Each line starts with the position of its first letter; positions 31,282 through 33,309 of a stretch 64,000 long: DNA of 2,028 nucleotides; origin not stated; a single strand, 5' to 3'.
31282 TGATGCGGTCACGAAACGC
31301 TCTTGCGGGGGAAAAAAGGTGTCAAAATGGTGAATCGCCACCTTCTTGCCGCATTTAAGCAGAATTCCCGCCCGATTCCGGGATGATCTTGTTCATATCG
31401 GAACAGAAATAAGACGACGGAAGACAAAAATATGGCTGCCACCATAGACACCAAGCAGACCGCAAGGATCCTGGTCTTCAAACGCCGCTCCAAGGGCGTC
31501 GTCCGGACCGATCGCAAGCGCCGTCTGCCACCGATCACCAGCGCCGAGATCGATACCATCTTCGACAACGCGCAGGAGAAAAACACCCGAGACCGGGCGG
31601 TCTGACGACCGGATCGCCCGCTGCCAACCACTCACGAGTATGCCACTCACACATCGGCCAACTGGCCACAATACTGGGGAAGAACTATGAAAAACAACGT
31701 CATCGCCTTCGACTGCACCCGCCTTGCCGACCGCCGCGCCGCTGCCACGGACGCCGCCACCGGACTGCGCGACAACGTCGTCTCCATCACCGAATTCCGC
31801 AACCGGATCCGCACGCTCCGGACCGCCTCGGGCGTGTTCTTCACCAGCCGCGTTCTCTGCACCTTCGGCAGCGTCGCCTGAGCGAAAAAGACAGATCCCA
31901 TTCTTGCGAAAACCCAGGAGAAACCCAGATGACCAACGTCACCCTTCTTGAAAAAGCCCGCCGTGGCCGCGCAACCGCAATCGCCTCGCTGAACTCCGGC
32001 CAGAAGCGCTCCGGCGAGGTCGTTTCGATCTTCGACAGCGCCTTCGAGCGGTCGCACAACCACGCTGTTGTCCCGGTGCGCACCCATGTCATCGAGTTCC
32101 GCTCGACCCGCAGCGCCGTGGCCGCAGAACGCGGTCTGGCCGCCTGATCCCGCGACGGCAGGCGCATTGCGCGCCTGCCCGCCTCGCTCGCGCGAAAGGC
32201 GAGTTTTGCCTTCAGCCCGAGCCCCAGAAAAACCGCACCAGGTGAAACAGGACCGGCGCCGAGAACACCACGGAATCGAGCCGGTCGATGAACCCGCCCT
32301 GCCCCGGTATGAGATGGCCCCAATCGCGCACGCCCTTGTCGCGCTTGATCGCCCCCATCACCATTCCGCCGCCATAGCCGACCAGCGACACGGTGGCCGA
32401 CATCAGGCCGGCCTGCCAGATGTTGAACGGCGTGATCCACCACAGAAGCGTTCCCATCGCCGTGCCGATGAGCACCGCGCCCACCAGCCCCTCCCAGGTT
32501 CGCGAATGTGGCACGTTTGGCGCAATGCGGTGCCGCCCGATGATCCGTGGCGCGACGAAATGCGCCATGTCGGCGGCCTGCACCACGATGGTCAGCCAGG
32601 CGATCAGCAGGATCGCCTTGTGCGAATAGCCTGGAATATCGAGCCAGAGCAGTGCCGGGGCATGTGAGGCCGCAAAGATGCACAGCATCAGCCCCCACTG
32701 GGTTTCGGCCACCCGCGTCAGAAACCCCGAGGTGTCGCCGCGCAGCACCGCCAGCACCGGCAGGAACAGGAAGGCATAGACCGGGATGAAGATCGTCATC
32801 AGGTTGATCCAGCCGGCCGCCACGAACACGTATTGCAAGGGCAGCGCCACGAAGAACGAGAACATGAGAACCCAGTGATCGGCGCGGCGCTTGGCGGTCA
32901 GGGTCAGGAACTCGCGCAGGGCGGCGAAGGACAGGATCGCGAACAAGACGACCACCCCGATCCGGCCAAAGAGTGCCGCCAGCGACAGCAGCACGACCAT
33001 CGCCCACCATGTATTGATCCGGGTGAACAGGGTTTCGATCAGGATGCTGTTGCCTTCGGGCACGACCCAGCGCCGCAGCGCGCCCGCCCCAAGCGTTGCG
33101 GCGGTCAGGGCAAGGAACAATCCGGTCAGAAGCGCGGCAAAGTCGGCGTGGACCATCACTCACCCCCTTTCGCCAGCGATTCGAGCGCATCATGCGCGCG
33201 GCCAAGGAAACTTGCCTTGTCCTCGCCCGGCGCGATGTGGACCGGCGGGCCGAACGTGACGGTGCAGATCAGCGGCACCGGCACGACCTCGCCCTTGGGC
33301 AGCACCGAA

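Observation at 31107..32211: AT-richer 1.1-kb island with three tandem SD-preceded small basic ORFs that look like a paralogous family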

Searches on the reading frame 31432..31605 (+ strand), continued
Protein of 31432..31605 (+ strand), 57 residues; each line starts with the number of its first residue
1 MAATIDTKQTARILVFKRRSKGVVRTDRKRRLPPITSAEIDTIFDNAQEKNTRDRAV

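Call 81: search_protein_families(library=padloc, proteins=[window:31432-31605:+, P0016, P0027], max_evalue=1)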
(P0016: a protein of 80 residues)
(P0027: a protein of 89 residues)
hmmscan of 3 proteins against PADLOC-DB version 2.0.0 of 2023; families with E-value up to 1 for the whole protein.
window:31432-31605:+ (57 aa): 1 family
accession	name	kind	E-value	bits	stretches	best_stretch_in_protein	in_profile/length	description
PDLC00223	KwaB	-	0.016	12.4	1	7-50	140-179/339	DUF4868 domain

P0016 (80 aa): 0 families

P0027 (89 aa): 0 families

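Call 95: find_related_loci(query=A6, collection=viral_contigs, flank=3000)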
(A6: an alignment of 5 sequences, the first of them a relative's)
Query A6 (72 aa) in viral_contigs; peptide patterns used: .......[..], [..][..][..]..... (x = any residue, [..] = any of these).
123 stretches matched a pattern, but none encodes a relative of the query by tblastn (E <= 1e-3).

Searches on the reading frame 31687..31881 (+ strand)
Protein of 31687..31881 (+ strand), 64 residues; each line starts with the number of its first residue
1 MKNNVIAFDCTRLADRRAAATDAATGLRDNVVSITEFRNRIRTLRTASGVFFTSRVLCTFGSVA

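Call 5: search_protein_families(library=pfam, proteins=[window:31687-31881:+], max_evalue=1)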
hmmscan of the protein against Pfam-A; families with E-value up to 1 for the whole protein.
window:31687-31881:+ (64 aa): 0 families

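Call 6: search_protein_families(library=ncbifam, proteins=[window:31687-31881:+], max_evalue=1)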
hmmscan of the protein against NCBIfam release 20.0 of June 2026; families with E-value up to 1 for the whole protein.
window:31687-31881:+ (64 aa): 0 families

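Call 15: find_homologous_proteins(query=window:31687-31881:+, max_evalue=0.1)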
Query window:31687-31881:+ (64 aa): 4 proteins with E <= 0.1 among 4 candidates.
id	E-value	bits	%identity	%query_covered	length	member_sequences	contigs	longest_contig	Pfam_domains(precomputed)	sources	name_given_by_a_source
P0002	9.2e-33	127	100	100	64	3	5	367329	-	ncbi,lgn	-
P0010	3.6e-23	97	80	100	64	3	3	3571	-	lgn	-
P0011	2.3e-18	82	73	100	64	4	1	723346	-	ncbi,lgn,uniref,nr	ncbi:hypothetical protein [Maritimibacter fusiformis]|uniref:Uncharacterized protein n=1 Tax=Maritim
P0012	4.0e-16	75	64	100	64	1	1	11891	-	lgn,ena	-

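Call 17: find_encoding_contigs(protein=P0011, flank=6000, max_places=3)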
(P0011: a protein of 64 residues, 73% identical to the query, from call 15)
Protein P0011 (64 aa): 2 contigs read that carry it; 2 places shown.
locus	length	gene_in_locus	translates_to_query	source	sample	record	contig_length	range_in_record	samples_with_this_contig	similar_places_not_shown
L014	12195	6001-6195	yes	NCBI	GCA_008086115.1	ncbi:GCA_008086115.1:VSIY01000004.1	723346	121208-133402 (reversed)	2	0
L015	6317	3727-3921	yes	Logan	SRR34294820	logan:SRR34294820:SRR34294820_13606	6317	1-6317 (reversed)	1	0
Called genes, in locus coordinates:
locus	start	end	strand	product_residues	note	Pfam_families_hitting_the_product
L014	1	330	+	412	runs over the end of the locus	PF13433:Peripla_BP_5 (weak), PF13458:Peripla_BP_6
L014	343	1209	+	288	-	PF02653:BPD_transp_2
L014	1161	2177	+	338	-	PF02653:BPD_transp_2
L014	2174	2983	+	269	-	PF00005:ABC_tran, PF13304:AAA_21 (faint), PF12399:BCA_ABC_TP_C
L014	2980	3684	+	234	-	PF00005:ABC_tran, PF13304:AAA_21 (faint)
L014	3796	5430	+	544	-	PF13600:DUF4140, PF13598:DUF4139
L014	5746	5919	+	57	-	-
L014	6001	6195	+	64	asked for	-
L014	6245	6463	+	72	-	-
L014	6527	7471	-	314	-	PF01148:CTP_transf_1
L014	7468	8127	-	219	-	PF01553:Acyltransferase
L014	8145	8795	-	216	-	PF00484:Pro_CA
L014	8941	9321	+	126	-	-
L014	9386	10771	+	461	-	PF21337:Peptidase_M17_N_1, PF00883:Peptidase_M17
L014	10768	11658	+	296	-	PF18348:SH3_16, PF00877:NLPC_P60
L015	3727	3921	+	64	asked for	-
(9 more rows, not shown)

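Call 18: find_encoding_contigs(protein=P0012, flank=6000, max_places=3)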
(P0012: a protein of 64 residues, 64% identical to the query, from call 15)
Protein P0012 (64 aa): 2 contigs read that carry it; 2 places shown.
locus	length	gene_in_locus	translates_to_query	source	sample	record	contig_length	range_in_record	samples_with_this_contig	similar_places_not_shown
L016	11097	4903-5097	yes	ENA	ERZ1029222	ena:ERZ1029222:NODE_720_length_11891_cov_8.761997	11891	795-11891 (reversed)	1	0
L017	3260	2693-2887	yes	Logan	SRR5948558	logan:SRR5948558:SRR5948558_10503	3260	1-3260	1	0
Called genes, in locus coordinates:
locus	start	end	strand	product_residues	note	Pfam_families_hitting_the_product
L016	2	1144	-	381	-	?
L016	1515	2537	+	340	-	PF01118:Semialdhyde_dh, PF02774:Semialdhyde_dhC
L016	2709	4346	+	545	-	PF13600:DUF4140, PF13598:DUF4139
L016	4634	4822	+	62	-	-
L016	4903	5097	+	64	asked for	-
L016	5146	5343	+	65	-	-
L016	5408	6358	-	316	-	PF01148:CTP_transf_1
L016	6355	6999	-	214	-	PF01553:Acyltransferase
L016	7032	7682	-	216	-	PF00484:Pro_CA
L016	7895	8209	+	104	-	-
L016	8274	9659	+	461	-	PF21337:Peptidase_M17_N_1, PF00883:Peptidase_M17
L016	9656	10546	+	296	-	PF18348:SH3_16, PF00877:NLPC_P60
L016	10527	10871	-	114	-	PF10984:DUF2794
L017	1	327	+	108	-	?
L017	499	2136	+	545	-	PF13600:DUF4140, PF13598:DUF4139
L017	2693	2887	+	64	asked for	-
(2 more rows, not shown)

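Call 35: search_dna_similar(query=window:31687-31878:+, collection=plasmids, mode=protein, max_evalue=10, max_rows=10)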
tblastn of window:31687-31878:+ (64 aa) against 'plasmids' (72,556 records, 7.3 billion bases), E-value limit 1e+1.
No match.

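Call 78: search_solved_structures(query=A12, max_evalue=10)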
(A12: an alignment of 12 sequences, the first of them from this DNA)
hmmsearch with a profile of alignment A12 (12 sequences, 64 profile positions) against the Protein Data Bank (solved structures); distinct sequences matched with E-value up to 10: 3.
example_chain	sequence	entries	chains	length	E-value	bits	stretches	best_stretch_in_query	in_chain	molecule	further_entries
6spb_H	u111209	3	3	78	1.2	12.7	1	3-26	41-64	50S ribosomal protein L9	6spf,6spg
6spd_H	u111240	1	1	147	2.3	11.8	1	3-26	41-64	50S ribosomal protein L9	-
7unr_H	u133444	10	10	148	2.4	11.7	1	3-26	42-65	50S ribosomal protein L9 | Large ribosomal subunit protein bL9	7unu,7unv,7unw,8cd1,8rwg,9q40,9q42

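Call 80: search_protein_families(library=phrogs, proteins=[window:31687-31881:+, P0016, P0027], max_evalue=1)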
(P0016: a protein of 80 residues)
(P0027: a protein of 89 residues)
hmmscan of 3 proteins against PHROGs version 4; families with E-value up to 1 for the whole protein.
window:31687-31881:+ (64 aa): 1 family
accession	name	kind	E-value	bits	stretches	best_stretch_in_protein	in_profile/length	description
phrog_37196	-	unknown function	0.16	13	1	3-51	66-113/115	-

P0016 (80 aa): 1 family
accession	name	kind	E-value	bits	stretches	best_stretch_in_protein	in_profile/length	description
phrog_31260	-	unknown function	0.092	12.7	1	9-46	192-228/365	-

P0027 (89 aa): 2 families
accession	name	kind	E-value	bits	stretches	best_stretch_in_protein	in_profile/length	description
phrog_13532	-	unknown function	0.045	13.9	1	28-74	35-80/278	-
phrog_24012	-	unknown function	0.23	12.9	0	3-25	16-38/71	-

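Call 81: search_protein_families(library=padloc, proteins=[window:31687-31881:+, P0016, P0027], max_evalue=1)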
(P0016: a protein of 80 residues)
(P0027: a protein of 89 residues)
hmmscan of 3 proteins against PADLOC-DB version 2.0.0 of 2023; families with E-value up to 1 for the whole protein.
window:31687-31881:+ (64 aa): 0 families

P0016 (80 aa): 0 families

P0027 (89 aa): 0 families

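Call 86: find_related_loci(query=A13, collection=metagenome_contigs, flank=4000)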
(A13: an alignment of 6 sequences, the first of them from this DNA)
Query A13 (64 aa) in metagenome_contigs; peptide patterns used: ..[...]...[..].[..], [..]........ (x = any residue, [..] = any of these).
299 stretches matched a pattern; 15 encode a relative of the query (tblastn E <= 1e-3); 15 distinct loci.
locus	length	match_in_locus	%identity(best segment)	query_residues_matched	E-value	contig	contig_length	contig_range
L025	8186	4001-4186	63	1-64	1e-19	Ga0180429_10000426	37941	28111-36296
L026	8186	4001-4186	63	1-64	1e-19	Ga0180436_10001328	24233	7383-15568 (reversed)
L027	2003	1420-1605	58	1-64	2e-19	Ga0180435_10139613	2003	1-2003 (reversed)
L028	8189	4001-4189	60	2-61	9e-18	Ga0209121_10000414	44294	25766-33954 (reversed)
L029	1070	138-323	58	2-64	4e-16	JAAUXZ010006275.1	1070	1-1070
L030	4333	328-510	58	3-64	7e-16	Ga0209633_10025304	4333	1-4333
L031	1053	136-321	55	2-64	3e-15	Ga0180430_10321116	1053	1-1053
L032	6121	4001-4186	55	1-64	9e-15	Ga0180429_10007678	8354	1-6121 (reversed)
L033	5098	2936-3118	54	3-64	1e-14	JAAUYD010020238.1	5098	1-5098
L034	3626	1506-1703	53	1-64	3e-14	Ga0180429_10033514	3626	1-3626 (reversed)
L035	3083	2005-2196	52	3-64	6e-14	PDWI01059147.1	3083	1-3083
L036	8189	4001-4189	57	3-64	2e-13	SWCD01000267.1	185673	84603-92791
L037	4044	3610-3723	61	27-64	5e-12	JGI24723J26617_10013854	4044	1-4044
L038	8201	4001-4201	46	1-64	1e-11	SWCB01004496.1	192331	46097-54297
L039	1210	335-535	48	1-64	3e-11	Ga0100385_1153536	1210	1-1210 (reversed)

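Call 94: find_related_loci(query=A13, collection=viral_contigs, flank=3000)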
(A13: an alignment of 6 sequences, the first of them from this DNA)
Query A13 (64 aa) in viral_contigs; peptide patterns used: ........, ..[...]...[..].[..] (x = any residue, [..] = any of these).
29 stretches matched a pattern, but none encodes a relative of the query by tblastn (E <= 1e-3).

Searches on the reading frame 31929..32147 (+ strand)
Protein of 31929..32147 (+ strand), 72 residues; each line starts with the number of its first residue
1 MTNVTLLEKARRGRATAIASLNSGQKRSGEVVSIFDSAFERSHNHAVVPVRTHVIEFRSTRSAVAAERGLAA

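Call 5: search_protein_families(library=pfam, proteins=[window:31929-32147:+], max_evalue=1)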
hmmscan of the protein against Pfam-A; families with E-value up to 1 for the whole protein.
window:31929-32147:+ (72 aa): 0 families

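Call 6: search_protein_families(library=ncbifam, proteins=[window:31929-32147:+], max_evalue=1)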
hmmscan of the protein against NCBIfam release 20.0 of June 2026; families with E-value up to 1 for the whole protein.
window:31929-32147:+ (72 aa): 0 families

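Call 10: find_homologous_proteins(query=window:31929-32147:+, max_evalue=0.01)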
Query window:31929-32147:+ (72 aa): 5 proteins with E <= 0.01 among 6 candidates.
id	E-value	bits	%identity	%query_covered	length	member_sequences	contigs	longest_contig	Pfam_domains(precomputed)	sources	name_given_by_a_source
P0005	9.2e-37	140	100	100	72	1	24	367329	-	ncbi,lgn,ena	-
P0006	2.1e-16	77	61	100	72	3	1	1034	-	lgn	-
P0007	6.9e-16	75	68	100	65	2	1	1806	-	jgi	jgi:hypothetical protein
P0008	7.0e-16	75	61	100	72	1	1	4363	-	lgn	-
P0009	1.4e-15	74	68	100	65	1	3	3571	-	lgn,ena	-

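Call 11: find_encoding_contigs(protein=P0008, flank=5000, max_places=4)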
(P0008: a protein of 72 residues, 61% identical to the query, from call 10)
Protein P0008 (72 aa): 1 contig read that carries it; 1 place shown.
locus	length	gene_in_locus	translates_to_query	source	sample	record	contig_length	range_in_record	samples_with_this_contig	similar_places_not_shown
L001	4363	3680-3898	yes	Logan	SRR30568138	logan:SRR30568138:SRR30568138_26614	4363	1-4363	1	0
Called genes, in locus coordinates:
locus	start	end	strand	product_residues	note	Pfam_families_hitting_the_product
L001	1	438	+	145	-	?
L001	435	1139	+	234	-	PF00005:ABC_tran, PF13304:AAA_21 (faint)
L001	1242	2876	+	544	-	PF13600:DUF4140, PF13598:DUF4139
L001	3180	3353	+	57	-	-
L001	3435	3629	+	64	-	-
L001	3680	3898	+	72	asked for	-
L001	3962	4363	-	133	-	?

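Call 12: find_encoding_contigs(protein=P0009, flank=5000, max_places=4)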
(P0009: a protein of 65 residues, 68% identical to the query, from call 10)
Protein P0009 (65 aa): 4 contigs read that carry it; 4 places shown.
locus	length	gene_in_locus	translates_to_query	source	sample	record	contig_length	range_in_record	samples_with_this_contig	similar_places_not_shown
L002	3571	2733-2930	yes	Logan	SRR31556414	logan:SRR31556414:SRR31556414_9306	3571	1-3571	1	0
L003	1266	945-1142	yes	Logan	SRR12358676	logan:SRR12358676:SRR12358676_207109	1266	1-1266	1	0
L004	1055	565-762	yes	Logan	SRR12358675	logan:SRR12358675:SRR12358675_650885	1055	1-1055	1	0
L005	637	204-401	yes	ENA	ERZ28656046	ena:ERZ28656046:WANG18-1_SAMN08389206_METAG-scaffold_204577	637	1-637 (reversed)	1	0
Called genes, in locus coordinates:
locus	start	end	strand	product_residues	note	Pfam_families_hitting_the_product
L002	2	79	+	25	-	?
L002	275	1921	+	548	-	PF13600:DUF4140, PF13598:DUF4139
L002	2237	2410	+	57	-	-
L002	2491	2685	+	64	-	-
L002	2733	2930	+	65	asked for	-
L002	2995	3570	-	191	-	?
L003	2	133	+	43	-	?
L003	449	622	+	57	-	-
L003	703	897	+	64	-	-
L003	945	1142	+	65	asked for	-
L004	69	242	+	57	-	-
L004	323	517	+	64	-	-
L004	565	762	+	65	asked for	-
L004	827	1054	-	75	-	?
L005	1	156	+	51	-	?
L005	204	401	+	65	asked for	-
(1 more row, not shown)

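Call 36: search_dna_similar(query=window:31929-32144:+, collection=plasmids, mode=protein, max_evalue=10, max_rows=10)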
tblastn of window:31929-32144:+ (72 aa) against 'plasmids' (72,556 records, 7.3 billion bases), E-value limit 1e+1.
Records with a match: 1; places in all: 1; records where one place covers at least 80% of the query: 1.
Best place of each record, by identity: <60% 1.
By first word of the organism name: Dietzia 1.
By predicted mobility (MOB-suite, as given by PLSDB): non-mobilizable 1.
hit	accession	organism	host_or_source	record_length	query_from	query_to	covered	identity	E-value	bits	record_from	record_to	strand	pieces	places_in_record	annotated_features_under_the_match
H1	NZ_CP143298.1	Dietzia kunjamensis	-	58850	12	69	81%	36.9%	6e+0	32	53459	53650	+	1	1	alpha/beta hydrolase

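Call 80: search_protein_families(library=phrogs, proteins=[window:31929-32147:+, P0016, P0027], max_evalue=1)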
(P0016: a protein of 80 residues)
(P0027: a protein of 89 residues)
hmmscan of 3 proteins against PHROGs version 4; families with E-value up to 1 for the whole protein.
window:31929-32147:+ (72 aa): 2 families
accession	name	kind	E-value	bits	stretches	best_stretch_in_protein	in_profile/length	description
phrog_8299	-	unknown function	0.022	16.1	1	6-64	48-108/137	-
phrog_13446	-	unknown function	0.2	12.8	1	50-70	15-35/56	-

P0016 (80 aa): 1 family
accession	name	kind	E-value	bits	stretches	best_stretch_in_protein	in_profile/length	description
phrog_31260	-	unknown function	0.092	12.7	1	9-46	192-228/365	-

P0027 (89 aa): 2 families
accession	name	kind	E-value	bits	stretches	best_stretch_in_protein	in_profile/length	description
phrog_13532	-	unknown function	0.045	13.9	1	28-74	35-80/278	-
phrog_24012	-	unknown function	0.23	12.9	0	3-25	16-38/71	-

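Call 81: search_protein_families(library=padloc, proteins=[window:31929-32147:+, P0016, P0027], max_evalue=1)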
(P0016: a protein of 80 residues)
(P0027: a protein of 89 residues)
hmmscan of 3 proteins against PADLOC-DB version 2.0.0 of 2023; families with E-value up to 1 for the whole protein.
window:31929-32147:+ (72 aa): 0 families

P0016 (80 aa): 0 families

P0027 (89 aa): 0 families

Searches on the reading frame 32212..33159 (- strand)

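Call 5: search_protein_families(library=pfam, proteins=[window:32212-33159:-], max_evalue=1)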
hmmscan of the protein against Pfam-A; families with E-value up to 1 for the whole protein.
window:32212-33159:- (315 aa): 1 family
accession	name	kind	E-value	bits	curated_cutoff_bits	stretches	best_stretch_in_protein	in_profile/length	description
PF01148.25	CTP_transf_1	-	4.1e-48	165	24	1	46-311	2-264/264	Cytidylyltransferase family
